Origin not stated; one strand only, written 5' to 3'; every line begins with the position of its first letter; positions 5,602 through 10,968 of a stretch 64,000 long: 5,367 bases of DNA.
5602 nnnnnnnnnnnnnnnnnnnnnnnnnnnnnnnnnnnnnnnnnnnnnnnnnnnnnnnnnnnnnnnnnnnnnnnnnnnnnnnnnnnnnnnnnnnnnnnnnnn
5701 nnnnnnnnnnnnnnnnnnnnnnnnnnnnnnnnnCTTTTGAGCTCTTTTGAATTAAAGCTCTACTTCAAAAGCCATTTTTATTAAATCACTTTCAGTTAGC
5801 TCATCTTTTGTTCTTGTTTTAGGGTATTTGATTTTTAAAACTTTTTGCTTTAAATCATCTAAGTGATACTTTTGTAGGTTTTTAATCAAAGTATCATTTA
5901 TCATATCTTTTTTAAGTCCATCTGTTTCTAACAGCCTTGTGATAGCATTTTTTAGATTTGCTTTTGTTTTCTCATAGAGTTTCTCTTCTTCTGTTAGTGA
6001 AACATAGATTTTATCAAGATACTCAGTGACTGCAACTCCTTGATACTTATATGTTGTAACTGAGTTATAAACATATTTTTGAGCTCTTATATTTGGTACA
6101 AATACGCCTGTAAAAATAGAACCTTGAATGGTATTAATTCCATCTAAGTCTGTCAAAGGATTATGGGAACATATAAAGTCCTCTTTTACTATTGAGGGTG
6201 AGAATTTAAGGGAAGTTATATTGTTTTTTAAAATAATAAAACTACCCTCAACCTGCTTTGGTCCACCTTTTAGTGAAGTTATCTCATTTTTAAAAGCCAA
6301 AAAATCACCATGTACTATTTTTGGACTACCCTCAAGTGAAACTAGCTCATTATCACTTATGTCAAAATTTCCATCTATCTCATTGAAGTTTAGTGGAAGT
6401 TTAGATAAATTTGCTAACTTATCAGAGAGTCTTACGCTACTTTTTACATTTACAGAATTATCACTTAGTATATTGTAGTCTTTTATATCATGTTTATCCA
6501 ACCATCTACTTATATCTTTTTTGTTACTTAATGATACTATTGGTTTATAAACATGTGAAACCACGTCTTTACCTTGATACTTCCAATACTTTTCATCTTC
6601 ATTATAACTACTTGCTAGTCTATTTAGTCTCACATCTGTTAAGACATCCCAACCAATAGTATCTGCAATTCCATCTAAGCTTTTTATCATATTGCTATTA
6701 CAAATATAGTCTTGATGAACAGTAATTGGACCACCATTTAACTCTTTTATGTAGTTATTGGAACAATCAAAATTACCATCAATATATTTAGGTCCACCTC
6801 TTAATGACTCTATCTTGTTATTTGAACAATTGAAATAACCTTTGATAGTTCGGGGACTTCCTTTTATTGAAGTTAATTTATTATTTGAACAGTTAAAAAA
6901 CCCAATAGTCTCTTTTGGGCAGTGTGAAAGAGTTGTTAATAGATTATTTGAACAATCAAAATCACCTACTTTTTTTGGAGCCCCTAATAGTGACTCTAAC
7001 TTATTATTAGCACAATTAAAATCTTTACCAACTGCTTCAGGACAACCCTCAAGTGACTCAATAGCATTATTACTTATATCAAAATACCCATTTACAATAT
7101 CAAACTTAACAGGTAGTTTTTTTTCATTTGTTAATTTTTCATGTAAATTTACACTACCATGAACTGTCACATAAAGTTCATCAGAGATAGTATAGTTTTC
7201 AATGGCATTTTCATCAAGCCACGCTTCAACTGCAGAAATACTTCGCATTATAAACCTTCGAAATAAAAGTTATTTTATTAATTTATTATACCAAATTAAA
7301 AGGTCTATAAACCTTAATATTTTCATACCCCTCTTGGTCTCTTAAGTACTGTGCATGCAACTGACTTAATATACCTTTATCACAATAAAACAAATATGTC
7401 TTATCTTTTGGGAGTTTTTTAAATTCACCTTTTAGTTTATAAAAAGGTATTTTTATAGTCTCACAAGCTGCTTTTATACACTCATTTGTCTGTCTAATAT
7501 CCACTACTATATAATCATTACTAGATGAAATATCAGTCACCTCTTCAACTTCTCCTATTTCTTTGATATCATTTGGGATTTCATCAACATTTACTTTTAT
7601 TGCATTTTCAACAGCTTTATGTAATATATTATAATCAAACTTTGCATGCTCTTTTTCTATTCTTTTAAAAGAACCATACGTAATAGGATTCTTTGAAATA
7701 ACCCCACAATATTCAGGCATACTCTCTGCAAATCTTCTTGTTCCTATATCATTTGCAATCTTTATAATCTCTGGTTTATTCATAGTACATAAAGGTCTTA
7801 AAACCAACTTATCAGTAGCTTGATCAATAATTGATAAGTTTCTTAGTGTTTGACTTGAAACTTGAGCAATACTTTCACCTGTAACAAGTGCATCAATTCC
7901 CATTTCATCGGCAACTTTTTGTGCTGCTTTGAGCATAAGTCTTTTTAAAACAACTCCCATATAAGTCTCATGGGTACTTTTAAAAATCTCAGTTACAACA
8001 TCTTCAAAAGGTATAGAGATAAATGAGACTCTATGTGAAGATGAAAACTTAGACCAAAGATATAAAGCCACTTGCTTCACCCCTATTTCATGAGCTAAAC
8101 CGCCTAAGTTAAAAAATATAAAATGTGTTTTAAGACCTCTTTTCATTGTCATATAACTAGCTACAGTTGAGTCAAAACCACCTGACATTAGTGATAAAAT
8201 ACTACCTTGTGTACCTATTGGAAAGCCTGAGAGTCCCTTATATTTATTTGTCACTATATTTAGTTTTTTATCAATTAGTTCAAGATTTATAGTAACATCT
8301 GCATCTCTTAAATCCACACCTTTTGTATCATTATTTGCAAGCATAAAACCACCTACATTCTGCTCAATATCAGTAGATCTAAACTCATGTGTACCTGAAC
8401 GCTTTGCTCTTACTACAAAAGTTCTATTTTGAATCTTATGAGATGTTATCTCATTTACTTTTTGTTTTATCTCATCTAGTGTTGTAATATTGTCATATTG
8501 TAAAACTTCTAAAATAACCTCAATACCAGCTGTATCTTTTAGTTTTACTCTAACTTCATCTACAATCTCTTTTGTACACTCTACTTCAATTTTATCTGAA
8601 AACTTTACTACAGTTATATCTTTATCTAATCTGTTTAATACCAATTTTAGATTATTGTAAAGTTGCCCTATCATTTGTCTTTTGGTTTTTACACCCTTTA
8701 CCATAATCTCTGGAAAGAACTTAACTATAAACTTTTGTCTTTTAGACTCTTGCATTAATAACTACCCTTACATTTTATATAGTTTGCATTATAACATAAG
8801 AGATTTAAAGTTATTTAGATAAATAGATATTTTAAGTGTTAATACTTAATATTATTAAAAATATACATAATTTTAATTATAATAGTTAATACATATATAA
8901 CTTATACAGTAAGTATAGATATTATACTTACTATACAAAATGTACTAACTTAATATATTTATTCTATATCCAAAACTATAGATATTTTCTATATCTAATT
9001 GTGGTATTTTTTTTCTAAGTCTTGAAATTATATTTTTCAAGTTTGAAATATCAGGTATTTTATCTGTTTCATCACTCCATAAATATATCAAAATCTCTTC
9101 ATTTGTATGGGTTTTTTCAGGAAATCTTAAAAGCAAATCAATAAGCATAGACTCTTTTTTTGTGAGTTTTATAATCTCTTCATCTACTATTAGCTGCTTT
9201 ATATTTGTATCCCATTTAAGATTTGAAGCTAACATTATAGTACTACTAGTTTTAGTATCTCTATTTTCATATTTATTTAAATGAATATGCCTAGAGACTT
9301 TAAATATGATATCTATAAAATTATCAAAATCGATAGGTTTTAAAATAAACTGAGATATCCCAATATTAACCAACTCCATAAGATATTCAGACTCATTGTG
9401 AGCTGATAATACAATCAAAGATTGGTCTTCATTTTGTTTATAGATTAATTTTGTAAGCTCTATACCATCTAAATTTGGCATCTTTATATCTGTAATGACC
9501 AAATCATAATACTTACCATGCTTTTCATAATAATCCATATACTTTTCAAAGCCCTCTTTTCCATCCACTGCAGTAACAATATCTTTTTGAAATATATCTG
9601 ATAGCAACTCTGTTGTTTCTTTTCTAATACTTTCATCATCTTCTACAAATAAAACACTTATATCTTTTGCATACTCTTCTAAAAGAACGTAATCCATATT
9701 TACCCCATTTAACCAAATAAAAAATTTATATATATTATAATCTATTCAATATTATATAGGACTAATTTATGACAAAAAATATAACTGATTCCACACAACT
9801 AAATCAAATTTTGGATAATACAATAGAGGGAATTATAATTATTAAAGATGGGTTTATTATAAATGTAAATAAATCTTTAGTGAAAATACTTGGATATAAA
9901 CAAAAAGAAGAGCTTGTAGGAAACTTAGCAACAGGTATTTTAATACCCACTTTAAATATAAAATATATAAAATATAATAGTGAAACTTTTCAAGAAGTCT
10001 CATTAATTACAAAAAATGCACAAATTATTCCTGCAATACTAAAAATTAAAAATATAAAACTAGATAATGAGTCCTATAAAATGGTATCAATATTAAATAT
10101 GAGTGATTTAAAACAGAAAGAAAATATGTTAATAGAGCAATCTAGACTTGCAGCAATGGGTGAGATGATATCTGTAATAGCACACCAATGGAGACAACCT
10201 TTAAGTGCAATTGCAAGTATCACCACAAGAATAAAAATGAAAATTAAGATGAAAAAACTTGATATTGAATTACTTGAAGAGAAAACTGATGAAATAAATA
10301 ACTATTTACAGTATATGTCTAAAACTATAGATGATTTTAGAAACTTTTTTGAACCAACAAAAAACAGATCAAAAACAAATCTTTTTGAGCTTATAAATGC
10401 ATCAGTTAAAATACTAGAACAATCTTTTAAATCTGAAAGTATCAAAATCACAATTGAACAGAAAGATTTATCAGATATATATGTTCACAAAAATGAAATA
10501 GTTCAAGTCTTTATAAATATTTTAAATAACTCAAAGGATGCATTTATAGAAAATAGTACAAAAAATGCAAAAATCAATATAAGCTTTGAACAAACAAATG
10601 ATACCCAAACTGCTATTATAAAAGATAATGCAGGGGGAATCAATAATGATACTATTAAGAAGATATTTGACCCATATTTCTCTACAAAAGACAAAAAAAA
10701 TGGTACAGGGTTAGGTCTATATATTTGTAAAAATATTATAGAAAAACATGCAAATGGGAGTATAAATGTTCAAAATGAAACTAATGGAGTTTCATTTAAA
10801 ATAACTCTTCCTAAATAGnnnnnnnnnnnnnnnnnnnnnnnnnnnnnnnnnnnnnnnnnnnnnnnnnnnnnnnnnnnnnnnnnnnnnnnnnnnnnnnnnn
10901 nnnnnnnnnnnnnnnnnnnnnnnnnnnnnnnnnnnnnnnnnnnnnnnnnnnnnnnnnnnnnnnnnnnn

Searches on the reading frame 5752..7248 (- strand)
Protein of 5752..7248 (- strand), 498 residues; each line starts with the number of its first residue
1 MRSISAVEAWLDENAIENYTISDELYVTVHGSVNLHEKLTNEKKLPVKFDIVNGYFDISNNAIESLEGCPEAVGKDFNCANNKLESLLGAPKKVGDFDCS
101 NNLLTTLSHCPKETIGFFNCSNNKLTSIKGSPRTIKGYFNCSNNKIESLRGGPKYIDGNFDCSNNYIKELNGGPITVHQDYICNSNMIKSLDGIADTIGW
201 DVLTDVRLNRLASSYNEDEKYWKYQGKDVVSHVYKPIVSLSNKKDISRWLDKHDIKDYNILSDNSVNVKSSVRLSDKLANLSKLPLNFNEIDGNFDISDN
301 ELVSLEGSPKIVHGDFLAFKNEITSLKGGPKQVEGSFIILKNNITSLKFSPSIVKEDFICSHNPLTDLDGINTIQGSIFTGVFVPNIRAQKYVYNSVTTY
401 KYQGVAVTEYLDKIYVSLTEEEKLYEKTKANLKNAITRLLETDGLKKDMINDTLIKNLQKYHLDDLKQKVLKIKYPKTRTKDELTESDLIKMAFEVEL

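Call 17: search_protein_families(library=ncbifam, max_evalue=0.00001, proteins=[window:5752-7248:-])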
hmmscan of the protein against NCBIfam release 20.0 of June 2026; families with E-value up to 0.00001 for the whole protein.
window:5752-7248:- (498 aa): 2 families
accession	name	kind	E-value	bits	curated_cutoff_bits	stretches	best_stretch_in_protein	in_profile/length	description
NF011917.0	PRK15387.1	equivalog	3.3e-10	38.6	1243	0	56-153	307-401/788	type III secretion system effector E3 ubiquitin transferase SspH2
NF033187.0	internalin_J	exception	3.8e-08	32.1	1700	1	55-192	161-300/846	class 1 internalin InlJ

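Call 71: search_protein_families(library=pfam, max_evalue=0.0001, proteins=[window:5752-7248:-])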
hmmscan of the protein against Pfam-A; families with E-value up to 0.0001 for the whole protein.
window:5752-7248:- (498 aa): 0 families

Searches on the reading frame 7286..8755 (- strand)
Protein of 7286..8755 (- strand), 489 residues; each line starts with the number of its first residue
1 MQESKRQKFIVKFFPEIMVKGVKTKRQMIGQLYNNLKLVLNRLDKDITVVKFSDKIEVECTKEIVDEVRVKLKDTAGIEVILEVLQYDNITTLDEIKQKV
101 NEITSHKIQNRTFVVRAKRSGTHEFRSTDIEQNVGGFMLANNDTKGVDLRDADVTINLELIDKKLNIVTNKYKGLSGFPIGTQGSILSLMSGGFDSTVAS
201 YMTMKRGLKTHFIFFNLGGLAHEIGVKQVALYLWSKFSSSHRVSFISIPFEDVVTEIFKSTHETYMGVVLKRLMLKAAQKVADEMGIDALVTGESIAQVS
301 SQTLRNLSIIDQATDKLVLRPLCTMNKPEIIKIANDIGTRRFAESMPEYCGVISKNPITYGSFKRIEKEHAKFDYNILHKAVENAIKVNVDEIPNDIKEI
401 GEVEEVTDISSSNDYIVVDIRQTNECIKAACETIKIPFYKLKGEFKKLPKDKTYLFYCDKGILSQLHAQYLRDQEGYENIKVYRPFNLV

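Call 17: search_protein_families(library=ncbifam, max_evalue=0.00001, proteins=[window:7286-8755:-])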
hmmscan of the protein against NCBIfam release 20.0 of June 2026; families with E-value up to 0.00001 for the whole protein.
window:7286-8755:- (489 aa): 4 families
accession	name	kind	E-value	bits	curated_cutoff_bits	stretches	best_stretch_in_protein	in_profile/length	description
TIGR00342.1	TIGR00342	equivalog_domain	4.3e-92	309.1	264.5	1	10-382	1-372/373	tRNA uracil 4-sulfurtransferase ThiI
NF006222.0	PRK08349.1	subfamily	1e-33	116.9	251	1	186-371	3-190/198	hypothetical protein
TIGR04271.1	ThiI_C_thiazole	equivalog_domain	5.9e-30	103.3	70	1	389-485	2-101/101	thiazole biosynthesis protein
NF040721.1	Trm14_Arch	equivalog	1.8e-09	37.2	280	1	55-167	35-151/370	tRNA (guanine(6)-N2)-methyltransferase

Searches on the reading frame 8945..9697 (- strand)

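Call 17: search_protein_families(library=ncbifam, max_evalue=0.00001, proteins=[window:8945-9697:-])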
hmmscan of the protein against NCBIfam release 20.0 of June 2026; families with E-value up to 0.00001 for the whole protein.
window:8945-9697:- (250 aa): 74 families (the best 25 are shown)
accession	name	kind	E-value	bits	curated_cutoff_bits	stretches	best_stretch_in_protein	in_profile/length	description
NF041733.1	resp_reg_CseB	equivalog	1.2e-23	83.7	350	1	14-246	2-226/228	two-component system response regulator CseB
NF045944.1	ResRegRpaBCyano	equivalog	1.5e-23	83.4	330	1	16-233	1-209/229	response regulator transcription factor RpaB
NF051850.1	RespRegRprY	equivalog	3.1e-23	82.4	370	1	12-246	4-226/234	response regulator transcription factor RprY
NF053854.1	RespRegPhoBBctds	equivalog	1.1e-20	74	270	1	16-245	2-223/225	two-component system response regulator PhoB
NF041734.1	resp_reg_RppA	equivalog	5.5e-20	71.7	250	1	14-247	2-228/229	two-component system response regulator RppA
TIGR01387.1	cztR_silR_copR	subfamily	2.8e-16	59.8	279.2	1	15-232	1-200/218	heavy metal response regulator transcription factor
NF040689.1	MtrAB_MtrA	equivalog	1.3e-15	57.4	300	1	15-233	1-200/219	MtrAB system response regulator MtrA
NF007928.2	PRK10643.1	equivalog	1.9e-15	57.1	330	1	15-245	3-215/216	two-component system response regulator PmrA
NF008078.0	PRK10816.1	equivalog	2.6e-15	56.5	336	1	14-235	2-205/223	two-component system response regulator PhoP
TIGR02154.1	PhoB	equivalog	4.6e-15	55.5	296.2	1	14-236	4-211/226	phosphate regulon transcriptional regulator PhoB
NF041209.1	resp_regPieR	equivalog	5.9e-15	55.5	450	1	15-245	3-226/231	two component system response regulator PieR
NF008318.0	PRK11107.1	equivalog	1e-14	53.6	890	1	10-199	665-844/920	two-component sensor histidine kinase BarA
NF000402.1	vanR-B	exception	4e-14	52.6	480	1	13-247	3-217/219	vancomycin resistance response regulator transcription factor VanR-B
NF008034.0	PRK10766.1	equivalog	4.1e-14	52.6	275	1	14-232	4-212/231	two-component system response regulator TorR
NF033120.0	vanR_FM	exception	6.8e-14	52.1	460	1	11-231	2-209/231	vancomycin resistance response regulator transcription factor, VanR-F/VanR-M family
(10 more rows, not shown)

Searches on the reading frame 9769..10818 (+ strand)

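Call 17: search_protein_families(library=ncbifam, max_evalue=0.00001, proteins=[window:9769-10818:+])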
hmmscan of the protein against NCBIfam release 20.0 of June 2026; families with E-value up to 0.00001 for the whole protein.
window:9769-10818:+ (349 aa): 59 families (the best 25 are shown)
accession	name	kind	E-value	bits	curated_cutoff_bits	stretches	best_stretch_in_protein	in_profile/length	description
NF008468.0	PRK11360.1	equivalog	5.5e-43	147.2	646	1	2-348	260-607/616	two-component system sensor histidine kinase AtoS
NF007688.0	PRK10364.1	equivalog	1.4e-29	103.1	479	1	118-348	228-450/460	two-component system sensor histidine kinase ZraS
NF047497.1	HK_LIC_12097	equivalog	1.4e-29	103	500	1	92-348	111-365/367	LIC_12097 family sensor histidine kinase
NF040750.1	tetrathio_HK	equivalog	6.6e-29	100.8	750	1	112-339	320-543/555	tetrathionate respiration histidine kinase TtrS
NF041777.1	sens_FixL_Rhizob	equivalog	4.8e-26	91.5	850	1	10-348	124-480/485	sensor protein FixL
NF006800.0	PRK09303.1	equivalog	3.3e-24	85.5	342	1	110-348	133-376/383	histidine kinase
NF047496.1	HK_LIC11548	equivalog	9.1e-23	80.8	750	1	111-348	341-588/589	LIC_11548 family sensor histidine kinase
NF052574.1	HisKinEspCMyxo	equivalog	2.5e-22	78.9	1200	1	70-348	355-636/785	serine histidine kinase EspC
NF038348.1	T2SS_HK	subfamily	4.5e-22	78.2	450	1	162-348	393-572/574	histidine kinase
NF046026.1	HisKinCckACaul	equivalog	4.1e-21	74.8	1000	1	30-348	208-531/678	cell cycle histidine kinase CckA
NF046044.1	PnpS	equivalog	2.7e-20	72.8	400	1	6-348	52-390/390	two-component system histidine kinase PnpS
NF053867.1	SprKinKinDBac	equivalog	2.5e-19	69.1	775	1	111-348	267-496/500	sporulation kinase KinD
TIGR02966.1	phoR_proteo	equivalog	3.3e-19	69.1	334.2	1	8-346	5-332/333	phosphate regulon sensor histidine kinase PhoR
NF047794.1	HisKinPtgB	equivalog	3.9e-19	68.4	1000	1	112-333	424-638/656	two-component system sensor histidine kinase PgtB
NF007837.0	PRK10549.1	equivalog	4.9e-19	68.4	603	1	184-348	288-457/466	envelope stress sensor histidine kinase BaeS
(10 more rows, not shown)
